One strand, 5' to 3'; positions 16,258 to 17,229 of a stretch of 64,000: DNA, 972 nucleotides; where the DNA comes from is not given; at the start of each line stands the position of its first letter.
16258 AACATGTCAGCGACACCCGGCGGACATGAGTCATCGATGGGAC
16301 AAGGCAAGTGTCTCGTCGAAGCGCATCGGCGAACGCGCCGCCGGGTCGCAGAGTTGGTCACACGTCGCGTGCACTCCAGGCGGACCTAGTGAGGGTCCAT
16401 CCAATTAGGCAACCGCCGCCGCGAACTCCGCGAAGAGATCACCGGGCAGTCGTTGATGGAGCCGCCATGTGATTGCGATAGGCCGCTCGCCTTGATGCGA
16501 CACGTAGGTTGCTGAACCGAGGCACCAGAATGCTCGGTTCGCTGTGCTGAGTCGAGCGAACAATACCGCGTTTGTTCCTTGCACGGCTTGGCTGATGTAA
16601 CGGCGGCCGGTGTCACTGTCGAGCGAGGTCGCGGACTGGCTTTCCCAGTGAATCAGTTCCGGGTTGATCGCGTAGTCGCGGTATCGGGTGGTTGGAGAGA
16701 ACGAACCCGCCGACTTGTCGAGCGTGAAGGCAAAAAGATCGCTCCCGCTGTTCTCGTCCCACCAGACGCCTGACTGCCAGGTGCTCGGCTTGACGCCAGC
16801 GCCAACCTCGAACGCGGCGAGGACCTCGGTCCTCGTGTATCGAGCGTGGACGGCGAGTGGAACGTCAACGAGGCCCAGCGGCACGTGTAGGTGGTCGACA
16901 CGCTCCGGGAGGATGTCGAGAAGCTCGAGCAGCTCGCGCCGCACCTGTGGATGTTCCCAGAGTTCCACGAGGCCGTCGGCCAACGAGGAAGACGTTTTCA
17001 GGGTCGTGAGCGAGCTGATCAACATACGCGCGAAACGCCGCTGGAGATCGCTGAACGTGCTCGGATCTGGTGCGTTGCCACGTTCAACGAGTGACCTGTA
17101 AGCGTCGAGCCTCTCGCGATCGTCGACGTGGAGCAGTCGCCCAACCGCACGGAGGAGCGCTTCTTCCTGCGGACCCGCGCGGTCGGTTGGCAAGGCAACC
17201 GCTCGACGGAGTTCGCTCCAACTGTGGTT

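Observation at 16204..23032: Back-to-back helicase pair in a codon-usage-atypical islet: a PLD nuclease-SF2 helicase-DUF3427 giant ORF and a UvrD-like/HRDC helicase with an unassigned N-terminal domain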

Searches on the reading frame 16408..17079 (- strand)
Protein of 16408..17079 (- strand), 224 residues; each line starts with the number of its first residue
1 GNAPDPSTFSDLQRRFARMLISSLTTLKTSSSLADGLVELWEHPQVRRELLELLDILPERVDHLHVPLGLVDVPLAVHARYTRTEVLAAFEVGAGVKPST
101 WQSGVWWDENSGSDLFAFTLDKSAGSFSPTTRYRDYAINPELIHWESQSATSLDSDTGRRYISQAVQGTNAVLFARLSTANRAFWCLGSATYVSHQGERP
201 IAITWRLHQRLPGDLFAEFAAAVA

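Call 73: predict_structure(alignment_id=A5)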
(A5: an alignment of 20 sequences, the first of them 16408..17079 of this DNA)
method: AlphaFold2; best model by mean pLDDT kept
length: 224 residues; sequences in the alignment: 20
mean_pLDDT: 84.7   pTM: 0.82
mean pLDDT of the five models: 84.7, 83.2, 71.0, 65.7, 64.6
residues with pLDDT >= 90: 89; 70-90: 112; 50-70: 18; < 50: 5
segments of 3 or more residues with pLDDT < 50: 127-129
pLDDT, mean of each block of 10 residues (from residue 1): 90 92 87 92 83 69 75 92 91 80 80 87 56 76 84 87 85 90 91 89 93 93 85
secondary structure, 60 per line:
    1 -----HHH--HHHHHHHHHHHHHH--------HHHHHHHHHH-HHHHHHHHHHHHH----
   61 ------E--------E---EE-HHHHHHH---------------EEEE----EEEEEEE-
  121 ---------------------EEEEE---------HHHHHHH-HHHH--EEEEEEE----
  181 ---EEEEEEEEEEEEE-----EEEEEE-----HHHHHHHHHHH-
elements in order: H11-24 H33-42 H44-56 H83-89 E105-108 E113-119 E142-146 H156-162 H164-167 E170-176 E184-196 E202-207 H213-223

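Call 75: fold_search(model_id=the predicted structure, library=pdb)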
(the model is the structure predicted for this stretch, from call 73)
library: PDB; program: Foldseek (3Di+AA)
matches with E <= 10: 194; with E <= 0.001: 3
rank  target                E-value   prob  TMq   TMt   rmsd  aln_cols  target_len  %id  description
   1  7clg_A                8.0e-05  1.00  0.57  0.18   4.9       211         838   15  Crystal structure of the ATP-dependent restriction endonuclease SauUSI (released 2021-01-20)
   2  6a5m                  2.8e-04  1.00  0.42  0.22  10.5       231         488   12  Crystal structure of Arabidopsis thaliana SUVH6 in complex with SAM, form 2 (released 2018-08-29)
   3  7clg_B                5.9e-04  1.00  0.45  0.15   7.3       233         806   13  Crystal structure of the ATP-dependent restriction endonuclease SauUSI (released 2021-01-20)
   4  6a5k                  1.1e-03  0.99  0.36  0.19  11.2       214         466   11  Crystal structure of Arabidopsis thaliana SUVH6 in complex with SAM, form 1 (released 2018-08-29)
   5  4par_A                1.6e-03  0.93  0.29  0.22  13.5       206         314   10  The 5-Hydroxymethylcytosine-Specific Restriction Enzyme AbaSI in a Complex with Product-like DNA (released 2014-06-25)
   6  4par_C                8.8e-03  0.72  0.27  0.21  14.3       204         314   11  The 5-Hydroxymethylcytosine-Specific Restriction Enzyme AbaSI in a Complex with Product-like DNA (released 2014-06-25)
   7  4oq2                  2.4e-01  0.38  0.36  0.28  14.8       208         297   11  5hmC specific restriction endonuclease PvuRTs1I (released 2014-03-12)
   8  4yom_A                1.2e+00  0.06  0.16  0.26  11.6       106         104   13  Structure of SAD kinase (released 2015-12-16)
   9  3ho1_A                1.6e+00  0.02  0.09  0.04  15.8        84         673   11  Crystal structure of T. thermophilus Argonaute N546 mutant protein complexed with DNA guide strand and 12-nt RNA targe (released 2009-10-06)
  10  1szr_B                1.8e+00  0.07  0.17  0.12   8.0       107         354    4  A Dimer interface mutant of ornithine decarboxylase reveals structure of gem diamine intermediate (released 2004-10-26)
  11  3hk2_B                1.8e+00  0.02  0.08  0.03  14.9        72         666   12  Crystal structure of T. thermophilus Argonaute N478 mutant protein complexed with DNA guide strand and 19-nt RNA targe (released 2009-10-06)
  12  2w1t_B                2.0e+00  0.02  0.12  0.15  18.9       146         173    9  Crystal Structure of B. subtilis SpoVT (released 2008-11-18)
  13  3hjf_A                2.0e+00  0.01  0.10  0.05  13.5        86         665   13  Crystal structure of T. thermophilus Argonaute E546 mutant protein complexed with DNA guide strand and 15-nt RNA targe (released 2009-10-06)
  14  2fyx_A                2.1e+00  0.06  0.16  0.23  11.1        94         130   13  Crystal structure of a putative transposase (dr_0177) from deinococcus radiodurans r1 at 1.90 A resolution (released 2006-02-21)
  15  4ncb_A                2.1e+00  0.02  0.08  0.03  16.3        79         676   10  Structure of Thermus thermophilus Argonaute bound to guide DNA and 19-mer target DNA with Mg2+ (released 2014-01-15)
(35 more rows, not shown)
